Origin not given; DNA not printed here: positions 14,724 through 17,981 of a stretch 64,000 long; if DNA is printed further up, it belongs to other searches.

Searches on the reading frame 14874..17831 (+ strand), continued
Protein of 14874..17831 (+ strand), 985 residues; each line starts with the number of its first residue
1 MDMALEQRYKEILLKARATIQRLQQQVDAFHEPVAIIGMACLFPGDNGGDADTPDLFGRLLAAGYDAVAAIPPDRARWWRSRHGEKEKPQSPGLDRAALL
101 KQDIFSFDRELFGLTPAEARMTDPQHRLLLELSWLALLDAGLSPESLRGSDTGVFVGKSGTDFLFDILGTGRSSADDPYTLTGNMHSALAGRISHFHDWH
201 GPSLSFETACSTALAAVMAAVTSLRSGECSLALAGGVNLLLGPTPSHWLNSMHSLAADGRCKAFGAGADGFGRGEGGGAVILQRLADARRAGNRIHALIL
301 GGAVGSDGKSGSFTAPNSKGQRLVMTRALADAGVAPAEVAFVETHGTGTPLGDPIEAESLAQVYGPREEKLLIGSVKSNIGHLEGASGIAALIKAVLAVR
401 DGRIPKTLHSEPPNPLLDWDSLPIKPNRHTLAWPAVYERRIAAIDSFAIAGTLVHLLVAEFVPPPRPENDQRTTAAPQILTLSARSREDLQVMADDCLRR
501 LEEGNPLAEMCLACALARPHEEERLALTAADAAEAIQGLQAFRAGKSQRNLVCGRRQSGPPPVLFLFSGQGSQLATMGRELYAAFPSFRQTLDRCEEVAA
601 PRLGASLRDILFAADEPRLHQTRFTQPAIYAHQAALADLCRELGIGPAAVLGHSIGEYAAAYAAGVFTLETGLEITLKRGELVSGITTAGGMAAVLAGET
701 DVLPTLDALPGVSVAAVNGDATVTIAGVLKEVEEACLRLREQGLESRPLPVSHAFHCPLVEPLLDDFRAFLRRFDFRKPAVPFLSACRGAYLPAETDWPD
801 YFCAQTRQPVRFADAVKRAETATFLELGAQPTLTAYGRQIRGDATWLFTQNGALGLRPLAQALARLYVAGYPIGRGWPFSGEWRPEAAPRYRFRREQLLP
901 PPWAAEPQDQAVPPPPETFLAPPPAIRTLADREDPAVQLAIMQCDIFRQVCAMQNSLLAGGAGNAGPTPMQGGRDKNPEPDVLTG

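Call 12: find_encoding_contigs(protein=P0007, flank=10000, max_places=2)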
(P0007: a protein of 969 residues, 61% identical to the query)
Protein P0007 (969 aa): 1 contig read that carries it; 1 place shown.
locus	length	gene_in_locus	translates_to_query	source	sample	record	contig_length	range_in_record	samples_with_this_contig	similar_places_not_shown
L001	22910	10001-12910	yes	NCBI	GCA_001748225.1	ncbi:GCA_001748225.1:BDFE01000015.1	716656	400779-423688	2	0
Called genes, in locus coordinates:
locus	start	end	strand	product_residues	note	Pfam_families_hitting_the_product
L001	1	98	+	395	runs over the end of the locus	PF25917:BSH_RND, PF25876:HH_MFP_RND, PF25878:HH_AAEA_pHBA (weak), PF25885:HH_EMRA (weak), PF25944:Beta-barrel_RND, PF25967:RND-MFP_C, PF25989:YknX_C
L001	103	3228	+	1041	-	PF00873:ACR_tran, PF03176:MMPL (weak)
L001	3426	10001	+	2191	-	PF00698:Acyl_transf_1, PF00550:PP-binding, PF00109:ketoacyl-synt, PF02801:Ketoacyl-synt_C, PF16197:KAsynt_C_assoc, PF22621:CurL-like_PKS_C, PF00698:Acyl_transf_1, PF21089:PKS_DH_N, +5 more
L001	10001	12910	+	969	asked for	PF00109:ketoacyl-synt, PF02801:Ketoacyl-synt_C, PF16197:KAsynt_C_assoc, PF00698:Acyl_transf_1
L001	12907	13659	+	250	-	PF00561:Abhydrolase_1 (faint), PF00975:Thioesterase, PF12146:Hydrolase_4, PF12697:Abhydrolase_6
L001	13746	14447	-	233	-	PF01648:ACPS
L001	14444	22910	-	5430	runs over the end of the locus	PF00550:PP-binding, PF00202:Aminotran_3, PF00668:Condensation, PF00501:AMP-binding, PF13193:AMP-binding_C, PF00550:PP-binding, PF00668:Condensation, PF00501:AMP-binding, +14 more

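Call 13: find_encoding_contigs(protein=P0092, flank=10000, max_places=2)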
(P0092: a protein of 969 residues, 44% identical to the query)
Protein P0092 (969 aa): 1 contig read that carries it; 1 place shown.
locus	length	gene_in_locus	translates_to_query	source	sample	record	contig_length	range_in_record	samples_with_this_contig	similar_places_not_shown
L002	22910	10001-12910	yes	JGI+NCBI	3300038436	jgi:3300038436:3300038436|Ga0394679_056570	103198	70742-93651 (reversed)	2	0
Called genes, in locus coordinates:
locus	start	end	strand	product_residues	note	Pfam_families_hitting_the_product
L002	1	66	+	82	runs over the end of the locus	PF00550:PP-binding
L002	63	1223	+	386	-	PF02771:Acyl-CoA_dh_N, PF02770:Acyl-CoA_dh_M, PF00441:Acyl-CoA_dh_1, PF08028:Acyl-CoA_dh_2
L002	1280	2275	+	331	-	-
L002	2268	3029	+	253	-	PF00975:Thioesterase, PF00561:Abhydrolase_1 (weak), PF12697:Abhydrolase_6, PF12146:Hydrolase_4 (weak)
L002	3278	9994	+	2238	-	PF00698:Acyl_transf_1, PF00550:PP-binding, PF00109:ketoacyl-synt, PF02801:Ketoacyl-synt_C, PF16197:KAsynt_C_assoc, PF22336:RhiE-like_linker, PF22621:CurL-like_PKS_C, PF00698:Acyl_transf_1, +6 more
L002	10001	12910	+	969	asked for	PF00109:ketoacyl-synt, PF02801:Ketoacyl-synt_C, PF16197:KAsynt_C_assoc, PF22621:CurL-like_PKS_C (weak), PF00698:Acyl_transf_1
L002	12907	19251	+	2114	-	PF00550:PP-binding, PF00202:Aminotran_3, PF00668:Condensation, PF00501:AMP-binding, PF13193:AMP-binding_C (faint), PF00550:PP-binding, PF00668:Condensation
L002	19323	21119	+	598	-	PF13522:GATase_6, PF13537:GATase_7, PF00733:Asn_synthase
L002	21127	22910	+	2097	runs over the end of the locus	PF00501:AMP-binding, PF13193:AMP-binding_C (faint), PF00550:PP-binding, PF00668:Condensation, PF00501:AMP-binding, PF00550:PP-binding, PF00668:Condensation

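Call 16: find_encoding_contigs(protein=P0003, flank=10000, max_places=2)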
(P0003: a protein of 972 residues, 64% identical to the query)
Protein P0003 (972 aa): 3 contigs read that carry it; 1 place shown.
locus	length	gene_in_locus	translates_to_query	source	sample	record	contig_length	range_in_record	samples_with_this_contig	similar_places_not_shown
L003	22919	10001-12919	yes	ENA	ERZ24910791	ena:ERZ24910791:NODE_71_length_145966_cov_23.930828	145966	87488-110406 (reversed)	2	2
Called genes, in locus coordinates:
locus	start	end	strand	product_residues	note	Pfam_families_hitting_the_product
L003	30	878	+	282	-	PF02737:3HCDH_N, PF00725:3HCDH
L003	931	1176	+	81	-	PF00550:PP-binding (weak)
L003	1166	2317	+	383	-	PF02771:Acyl-CoA_dh_N, PF02770:Acyl-CoA_dh_M, PF00441:Acyl-CoA_dh_1, PF08028:Acyl-CoA_dh_2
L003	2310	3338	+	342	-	PF00702:Hydrolase (faint)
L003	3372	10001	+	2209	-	PF00698:Acyl_transf_1, PF00550:PP-binding, PF00109:ketoacyl-synt, PF02801:Ketoacyl-synt_C, PF16197:KAsynt_C_assoc, PF00698:Acyl_transf_1, PF21089:PKS_DH_N, PF14765:PS-DH, +6 more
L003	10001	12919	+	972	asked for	PF00109:ketoacyl-synt, PF02801:Ketoacyl-synt_C, PF16197:KAsynt_C_assoc, PF00698:Acyl_transf_1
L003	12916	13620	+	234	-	PF00561:Abhydrolase_1, PF00975:Thioesterase, PF12146:Hydrolase_4 (weak), PF12697:Abhydrolase_6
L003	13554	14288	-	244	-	PF01648:ACPS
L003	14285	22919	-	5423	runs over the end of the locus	PF00550:PP-binding, PF00202:Aminotran_3, PF00668:Condensation, PF00501:AMP-binding, PF13193:AMP-binding_C, PF00550:PP-binding, PF00668:Condensation, PF00501:AMP-binding, +12 more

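Call 17: find_encoding_contigs(protein=P0006, flank=10000, max_places=2)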
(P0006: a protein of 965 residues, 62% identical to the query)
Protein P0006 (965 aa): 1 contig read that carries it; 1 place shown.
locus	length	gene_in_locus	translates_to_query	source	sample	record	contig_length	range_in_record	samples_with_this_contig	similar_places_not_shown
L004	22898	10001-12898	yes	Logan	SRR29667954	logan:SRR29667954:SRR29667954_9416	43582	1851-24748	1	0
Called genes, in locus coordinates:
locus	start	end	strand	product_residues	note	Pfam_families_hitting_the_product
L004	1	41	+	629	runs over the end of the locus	?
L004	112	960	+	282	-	PF02737:3HCDH_N, PF00725:3HCDH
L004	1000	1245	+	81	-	PF00550:PP-binding (weak)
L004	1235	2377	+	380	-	PF02771:Acyl-CoA_dh_N, PF02770:Acyl-CoA_dh_M, PF00441:Acyl-CoA_dh_1, PF08028:Acyl-CoA_dh_2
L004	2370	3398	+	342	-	PF12689:Acid_PPase (faint), PF00702:Hydrolase (weak)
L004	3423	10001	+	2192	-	PF00698:Acyl_transf_1, PF00550:PP-binding, PF00109:ketoacyl-synt, PF02801:Ketoacyl-synt_C, PF00698:Acyl_transf_1, PF21089:PKS_DH_N, PF14765:PS-DH, PF00106:adh_short, +3 more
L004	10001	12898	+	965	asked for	PF00109:ketoacyl-synt, PF02801:Ketoacyl-synt_C, PF16197:KAsynt_C_assoc, PF00698:Acyl_transf_1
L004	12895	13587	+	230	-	PF00561:Abhydrolase_1, PF00975:Thioesterase, PF12697:Abhydrolase_6, PF12146:Hydrolase_4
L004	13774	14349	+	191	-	PF05128:DUF697 (weak)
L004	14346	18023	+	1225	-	PF00144:Beta-lactamase, PF03797:Autotransporter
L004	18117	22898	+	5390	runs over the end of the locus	PF00550:PP-binding, PF00202:Aminotran_3, PF00668:Condensation, PF00501:AMP-binding, PF13193:AMP-binding_C, PF00550:PP-binding, PF00668:Condensation, PF00501:AMP-binding, +13 more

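Call 29: find_encoding_contigs(protein=P0014, flank=10000, max_places=1)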
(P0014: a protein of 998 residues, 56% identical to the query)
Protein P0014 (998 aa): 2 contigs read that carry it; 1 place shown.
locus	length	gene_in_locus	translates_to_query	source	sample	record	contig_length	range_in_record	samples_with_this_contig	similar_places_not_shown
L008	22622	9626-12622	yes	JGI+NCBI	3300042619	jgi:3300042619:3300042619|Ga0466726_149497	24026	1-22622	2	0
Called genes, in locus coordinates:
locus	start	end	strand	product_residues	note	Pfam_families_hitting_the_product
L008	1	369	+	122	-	PF00725:3HCDH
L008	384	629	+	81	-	PF00550:PP-binding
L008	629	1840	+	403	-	PF02771:Acyl-CoA_dh_N, PF02770:Acyl-CoA_dh_M, PF00441:Acyl-CoA_dh_1, PF08028:Acyl-CoA_dh_2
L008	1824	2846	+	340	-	-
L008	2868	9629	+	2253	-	PF00698:Acyl_transf_1, PF00550:PP-binding, PF00109:ketoacyl-synt, PF02801:Ketoacyl-synt_C, PF16197:KAsynt_C_assoc, PF00698:Acyl_transf_1, PF21089:PKS_DH_N, PF14765:PS-DH, +4 more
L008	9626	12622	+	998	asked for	PF00109:ketoacyl-synt, PF02801:Ketoacyl-synt_C, PF00698:Acyl_transf_1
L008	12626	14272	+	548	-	PF00005:ABC_tran, PF02463:SMC_N (faint), PF13304:AAA_21 (weak)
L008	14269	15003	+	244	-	PF00561:Abhydrolase_1 (faint), PF00975:Thioesterase, PF12146:Hydrolase_4 (weak), PF12697:Abhydrolase_6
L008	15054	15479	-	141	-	-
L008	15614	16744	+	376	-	PF01145:Band_7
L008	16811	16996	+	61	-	-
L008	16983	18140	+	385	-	PF04392:ABC_sub_bind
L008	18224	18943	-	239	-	PF01648:ACPS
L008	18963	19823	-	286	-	PF01145:Band_7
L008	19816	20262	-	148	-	PF01957:NfeD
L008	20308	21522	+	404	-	PF07728:AAA_5 (faint), PF00493:MCM, PF00158:Sigma54_activat (weak), PF00004:AAA, PF07724:AAA_2, PF13401:AAA_22 (faint)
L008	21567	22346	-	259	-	PF01311:Bac_export_1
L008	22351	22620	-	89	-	PF01313:Bac_export_3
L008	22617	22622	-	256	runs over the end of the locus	PF00813:FliP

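Call 30: find_encoding_contigs(protein=P0106, flank=10000, max_places=1)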
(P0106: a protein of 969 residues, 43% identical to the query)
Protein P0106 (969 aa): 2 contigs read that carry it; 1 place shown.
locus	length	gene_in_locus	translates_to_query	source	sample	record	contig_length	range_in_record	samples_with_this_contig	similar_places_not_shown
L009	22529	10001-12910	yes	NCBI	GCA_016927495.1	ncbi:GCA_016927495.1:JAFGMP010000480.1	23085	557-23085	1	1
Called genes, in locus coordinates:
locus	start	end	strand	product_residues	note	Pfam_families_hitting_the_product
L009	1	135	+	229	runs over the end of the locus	PF02737:3HCDH_N, PF00725:3HCDH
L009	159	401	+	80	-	PF00550:PP-binding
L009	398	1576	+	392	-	PF02771:Acyl-CoA_dh_N, PF02770:Acyl-CoA_dh_M, PF00441:Acyl-CoA_dh_1, PF08028:Acyl-CoA_dh_2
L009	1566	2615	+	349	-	PF00702:Hydrolase (faint), PF12689:Acid_PPase (faint)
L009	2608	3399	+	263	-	PF00975:Thioesterase, PF12697:Abhydrolase_6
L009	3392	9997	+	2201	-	PF00698:Acyl_transf_1, PF00550:PP-binding, PF00109:ketoacyl-synt, PF02801:Ketoacyl-synt_C, PF16197:KAsynt_C_assoc, PF22621:CurL-like_PKS_C, PF00698:Acyl_transf_1, PF21089:PKS_DH_N, +6 more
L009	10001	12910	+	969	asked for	PF00109:ketoacyl-synt, PF02801:Ketoacyl-synt_C, PF16197:KAsynt_C_assoc, PF22621:CurL-like_PKS_C, PF00698:Acyl_transf_1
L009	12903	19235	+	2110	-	PF00550:PP-binding, PF00202:Aminotran_3, PF00668:Condensation, PF00501:AMP-binding, PF13193:AMP-binding_C, PF00550:PP-binding, PF00668:Condensation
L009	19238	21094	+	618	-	PF13522:GATase_6, PF13537:GATase_7, PF00733:Asn_synthase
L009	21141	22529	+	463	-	PF00501:AMP-binding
